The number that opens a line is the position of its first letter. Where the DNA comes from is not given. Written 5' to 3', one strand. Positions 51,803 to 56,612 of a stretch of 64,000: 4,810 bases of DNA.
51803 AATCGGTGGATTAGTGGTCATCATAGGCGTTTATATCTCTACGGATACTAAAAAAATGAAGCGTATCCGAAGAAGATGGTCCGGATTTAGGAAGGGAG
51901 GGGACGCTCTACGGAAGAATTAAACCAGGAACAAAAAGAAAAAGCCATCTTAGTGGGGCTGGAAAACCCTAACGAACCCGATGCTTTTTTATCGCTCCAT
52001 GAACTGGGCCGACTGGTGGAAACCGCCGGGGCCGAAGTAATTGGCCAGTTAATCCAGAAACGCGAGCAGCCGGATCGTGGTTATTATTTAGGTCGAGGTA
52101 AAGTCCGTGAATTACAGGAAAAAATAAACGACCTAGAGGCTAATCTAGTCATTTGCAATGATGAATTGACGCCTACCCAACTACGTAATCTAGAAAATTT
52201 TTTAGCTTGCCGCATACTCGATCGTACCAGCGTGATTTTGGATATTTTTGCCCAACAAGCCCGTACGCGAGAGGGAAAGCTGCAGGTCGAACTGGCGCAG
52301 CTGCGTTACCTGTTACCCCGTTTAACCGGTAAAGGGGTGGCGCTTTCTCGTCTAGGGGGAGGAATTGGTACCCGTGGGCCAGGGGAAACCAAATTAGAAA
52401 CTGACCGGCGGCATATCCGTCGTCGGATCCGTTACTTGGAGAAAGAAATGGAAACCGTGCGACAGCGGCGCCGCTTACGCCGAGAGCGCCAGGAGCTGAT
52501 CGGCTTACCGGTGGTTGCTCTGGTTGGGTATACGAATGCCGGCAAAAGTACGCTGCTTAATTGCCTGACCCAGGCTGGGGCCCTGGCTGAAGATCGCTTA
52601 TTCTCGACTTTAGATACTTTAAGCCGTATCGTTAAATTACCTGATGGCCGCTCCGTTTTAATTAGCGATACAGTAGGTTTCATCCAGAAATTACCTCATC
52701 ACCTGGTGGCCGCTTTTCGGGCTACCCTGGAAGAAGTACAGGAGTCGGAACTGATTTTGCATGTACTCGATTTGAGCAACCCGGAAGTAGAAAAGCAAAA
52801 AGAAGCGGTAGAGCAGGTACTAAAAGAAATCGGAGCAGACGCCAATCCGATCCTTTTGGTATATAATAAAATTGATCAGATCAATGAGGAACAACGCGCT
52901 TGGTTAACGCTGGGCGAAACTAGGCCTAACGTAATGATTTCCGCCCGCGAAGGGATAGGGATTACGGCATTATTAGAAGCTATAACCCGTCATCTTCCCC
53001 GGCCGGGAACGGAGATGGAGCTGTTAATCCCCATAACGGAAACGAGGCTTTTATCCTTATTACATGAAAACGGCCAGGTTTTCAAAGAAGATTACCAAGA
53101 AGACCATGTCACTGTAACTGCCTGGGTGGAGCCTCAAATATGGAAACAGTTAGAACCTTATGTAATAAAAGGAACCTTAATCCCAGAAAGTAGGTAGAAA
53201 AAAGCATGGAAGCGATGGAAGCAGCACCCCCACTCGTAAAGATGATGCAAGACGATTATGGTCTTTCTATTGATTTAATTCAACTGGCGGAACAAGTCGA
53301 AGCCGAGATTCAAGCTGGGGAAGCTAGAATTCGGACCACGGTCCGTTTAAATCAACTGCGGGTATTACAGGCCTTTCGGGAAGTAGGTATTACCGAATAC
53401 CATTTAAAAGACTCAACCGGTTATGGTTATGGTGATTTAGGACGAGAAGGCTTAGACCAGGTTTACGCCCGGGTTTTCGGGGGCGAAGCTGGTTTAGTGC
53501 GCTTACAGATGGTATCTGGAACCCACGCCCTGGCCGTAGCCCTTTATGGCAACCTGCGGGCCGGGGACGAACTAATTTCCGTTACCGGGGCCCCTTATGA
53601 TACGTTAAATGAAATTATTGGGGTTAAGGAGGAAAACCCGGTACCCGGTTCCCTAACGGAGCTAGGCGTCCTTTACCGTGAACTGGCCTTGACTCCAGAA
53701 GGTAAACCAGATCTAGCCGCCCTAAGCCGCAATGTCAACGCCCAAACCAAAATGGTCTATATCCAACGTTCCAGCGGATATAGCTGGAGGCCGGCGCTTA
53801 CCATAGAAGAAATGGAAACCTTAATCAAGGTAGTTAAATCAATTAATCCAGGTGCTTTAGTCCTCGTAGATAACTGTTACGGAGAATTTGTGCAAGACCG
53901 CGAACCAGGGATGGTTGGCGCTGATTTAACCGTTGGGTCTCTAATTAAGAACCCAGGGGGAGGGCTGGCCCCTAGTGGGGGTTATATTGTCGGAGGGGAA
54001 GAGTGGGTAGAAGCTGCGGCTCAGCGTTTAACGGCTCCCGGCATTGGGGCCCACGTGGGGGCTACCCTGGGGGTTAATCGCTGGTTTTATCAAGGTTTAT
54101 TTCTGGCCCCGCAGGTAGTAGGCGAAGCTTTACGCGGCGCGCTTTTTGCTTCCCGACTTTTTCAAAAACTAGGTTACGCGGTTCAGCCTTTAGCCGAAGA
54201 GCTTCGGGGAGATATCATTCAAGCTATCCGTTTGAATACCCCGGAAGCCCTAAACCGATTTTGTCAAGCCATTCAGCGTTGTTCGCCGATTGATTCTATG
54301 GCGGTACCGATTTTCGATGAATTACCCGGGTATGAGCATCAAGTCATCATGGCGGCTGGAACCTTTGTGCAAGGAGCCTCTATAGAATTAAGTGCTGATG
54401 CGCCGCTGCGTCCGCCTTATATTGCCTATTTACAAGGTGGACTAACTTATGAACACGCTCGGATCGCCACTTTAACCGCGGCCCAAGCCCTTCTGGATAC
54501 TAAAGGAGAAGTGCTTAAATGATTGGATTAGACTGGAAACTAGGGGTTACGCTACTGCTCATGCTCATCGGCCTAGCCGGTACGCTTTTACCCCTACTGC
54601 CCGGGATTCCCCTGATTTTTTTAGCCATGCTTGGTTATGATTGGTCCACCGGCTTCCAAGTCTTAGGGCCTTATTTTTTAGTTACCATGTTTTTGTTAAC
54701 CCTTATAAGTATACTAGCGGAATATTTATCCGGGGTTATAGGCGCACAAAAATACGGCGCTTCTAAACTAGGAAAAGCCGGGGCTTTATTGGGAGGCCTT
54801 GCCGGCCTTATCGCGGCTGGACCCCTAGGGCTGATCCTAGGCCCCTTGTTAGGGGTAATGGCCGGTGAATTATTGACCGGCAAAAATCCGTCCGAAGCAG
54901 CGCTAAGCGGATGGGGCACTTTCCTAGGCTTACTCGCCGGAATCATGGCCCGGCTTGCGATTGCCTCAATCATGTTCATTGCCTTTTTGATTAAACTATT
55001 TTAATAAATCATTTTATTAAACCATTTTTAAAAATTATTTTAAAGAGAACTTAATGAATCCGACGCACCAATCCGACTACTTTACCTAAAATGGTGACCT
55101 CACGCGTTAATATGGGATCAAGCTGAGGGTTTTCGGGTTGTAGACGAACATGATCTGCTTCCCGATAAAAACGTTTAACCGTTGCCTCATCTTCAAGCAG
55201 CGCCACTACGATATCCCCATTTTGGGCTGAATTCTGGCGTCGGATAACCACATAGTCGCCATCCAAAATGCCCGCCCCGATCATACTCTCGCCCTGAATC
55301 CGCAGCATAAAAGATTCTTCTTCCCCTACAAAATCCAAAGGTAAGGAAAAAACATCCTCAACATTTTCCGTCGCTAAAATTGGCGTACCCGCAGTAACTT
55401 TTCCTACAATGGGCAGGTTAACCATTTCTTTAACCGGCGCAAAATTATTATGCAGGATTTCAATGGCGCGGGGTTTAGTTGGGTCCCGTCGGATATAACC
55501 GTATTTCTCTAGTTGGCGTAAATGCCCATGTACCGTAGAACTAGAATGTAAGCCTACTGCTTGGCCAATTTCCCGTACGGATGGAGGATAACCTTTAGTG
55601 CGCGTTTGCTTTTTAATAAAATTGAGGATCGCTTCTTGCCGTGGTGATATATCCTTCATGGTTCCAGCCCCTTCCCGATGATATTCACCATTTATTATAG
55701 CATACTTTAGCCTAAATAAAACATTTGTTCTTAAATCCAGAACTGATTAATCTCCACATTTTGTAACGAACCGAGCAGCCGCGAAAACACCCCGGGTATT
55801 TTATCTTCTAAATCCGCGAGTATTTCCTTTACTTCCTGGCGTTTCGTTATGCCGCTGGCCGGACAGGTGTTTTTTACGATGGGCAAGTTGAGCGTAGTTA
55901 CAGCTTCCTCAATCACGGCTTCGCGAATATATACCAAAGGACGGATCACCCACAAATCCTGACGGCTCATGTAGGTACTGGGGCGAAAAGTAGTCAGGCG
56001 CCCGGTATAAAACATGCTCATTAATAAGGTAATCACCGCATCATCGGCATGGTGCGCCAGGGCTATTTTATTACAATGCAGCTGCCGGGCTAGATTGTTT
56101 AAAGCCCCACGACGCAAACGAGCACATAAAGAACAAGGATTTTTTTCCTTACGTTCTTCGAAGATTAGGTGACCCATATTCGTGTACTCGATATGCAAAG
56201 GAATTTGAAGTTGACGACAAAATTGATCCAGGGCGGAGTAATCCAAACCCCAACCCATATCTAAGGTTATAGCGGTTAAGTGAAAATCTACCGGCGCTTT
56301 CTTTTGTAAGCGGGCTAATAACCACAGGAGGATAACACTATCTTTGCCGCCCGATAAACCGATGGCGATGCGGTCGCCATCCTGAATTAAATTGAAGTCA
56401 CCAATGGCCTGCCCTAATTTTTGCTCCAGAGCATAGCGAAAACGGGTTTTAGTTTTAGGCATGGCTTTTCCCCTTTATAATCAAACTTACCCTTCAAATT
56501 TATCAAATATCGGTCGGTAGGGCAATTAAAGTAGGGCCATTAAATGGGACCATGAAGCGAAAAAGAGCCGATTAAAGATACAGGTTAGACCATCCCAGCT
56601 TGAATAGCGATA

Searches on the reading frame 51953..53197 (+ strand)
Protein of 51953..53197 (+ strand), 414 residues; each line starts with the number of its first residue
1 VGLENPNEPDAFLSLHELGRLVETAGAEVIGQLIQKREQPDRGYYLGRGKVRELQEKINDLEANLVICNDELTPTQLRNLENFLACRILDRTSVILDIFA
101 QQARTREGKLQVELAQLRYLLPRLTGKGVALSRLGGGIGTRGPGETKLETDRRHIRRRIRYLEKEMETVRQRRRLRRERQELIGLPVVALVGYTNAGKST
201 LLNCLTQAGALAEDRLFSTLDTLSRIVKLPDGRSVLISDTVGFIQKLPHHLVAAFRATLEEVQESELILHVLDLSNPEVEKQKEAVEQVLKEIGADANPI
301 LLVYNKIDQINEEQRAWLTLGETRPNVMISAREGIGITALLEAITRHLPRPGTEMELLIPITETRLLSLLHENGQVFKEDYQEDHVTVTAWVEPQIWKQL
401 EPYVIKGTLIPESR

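Call 60: search_protein_families(library=ncbifam, proteins=[window:51953-53197:+], max_evalue=1e-25)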
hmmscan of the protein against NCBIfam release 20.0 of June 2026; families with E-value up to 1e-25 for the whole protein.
window:51953-53197:+ (414 aa): 2 families
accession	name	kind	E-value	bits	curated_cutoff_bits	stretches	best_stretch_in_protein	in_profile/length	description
TIGR03156.1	GTP_HflX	equivalog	4.7e-141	469.8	216.75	1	6-347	10-350/351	GTPase HflX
NF008280.0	PRK11058.1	equivalog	5e-106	355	441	1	14-392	26-406/426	ribosome rescue GTPase HflX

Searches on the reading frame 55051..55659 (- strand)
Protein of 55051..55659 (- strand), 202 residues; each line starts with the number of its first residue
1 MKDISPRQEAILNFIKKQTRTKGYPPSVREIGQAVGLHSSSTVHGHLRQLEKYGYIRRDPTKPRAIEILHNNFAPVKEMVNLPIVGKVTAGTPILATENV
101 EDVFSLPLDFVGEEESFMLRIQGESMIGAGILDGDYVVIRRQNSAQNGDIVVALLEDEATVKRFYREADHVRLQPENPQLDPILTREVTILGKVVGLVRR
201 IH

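Call 60: search_protein_families(library=ncbifam, proteins=[window:55051-55659:-], max_evalue=1e-25)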
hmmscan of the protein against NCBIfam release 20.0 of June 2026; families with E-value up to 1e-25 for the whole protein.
window:55051-55659:- (202 aa): 1 family
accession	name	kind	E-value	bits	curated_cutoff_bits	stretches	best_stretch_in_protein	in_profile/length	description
TIGR00498.1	lexA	equivalog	5e-75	251.6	110.95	1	1-201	1-202/203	transcriptional repressor LexA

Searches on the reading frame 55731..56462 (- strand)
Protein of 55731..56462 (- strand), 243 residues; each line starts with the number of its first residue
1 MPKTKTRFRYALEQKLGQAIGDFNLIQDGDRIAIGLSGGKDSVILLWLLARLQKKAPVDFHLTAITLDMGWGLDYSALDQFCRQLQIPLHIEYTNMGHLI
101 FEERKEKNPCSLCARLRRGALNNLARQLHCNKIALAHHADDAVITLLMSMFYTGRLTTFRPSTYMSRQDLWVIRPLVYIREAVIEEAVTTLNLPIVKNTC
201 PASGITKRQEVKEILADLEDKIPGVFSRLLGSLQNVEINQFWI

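Call 60: search_protein_families(library=ncbifam, proteins=[window:55731-56462:-], max_evalue=1e-25)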
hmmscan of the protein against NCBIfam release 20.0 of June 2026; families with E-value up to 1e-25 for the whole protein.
window:55731-56462:- (243 aa): 1 family
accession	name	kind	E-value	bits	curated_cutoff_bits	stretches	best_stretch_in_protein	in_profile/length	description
NF007972.0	PRK10696.1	equivalog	4e-64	216.7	272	1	5-240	17-255/295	tRNA 2-thiocytidine(32) synthetase TtcA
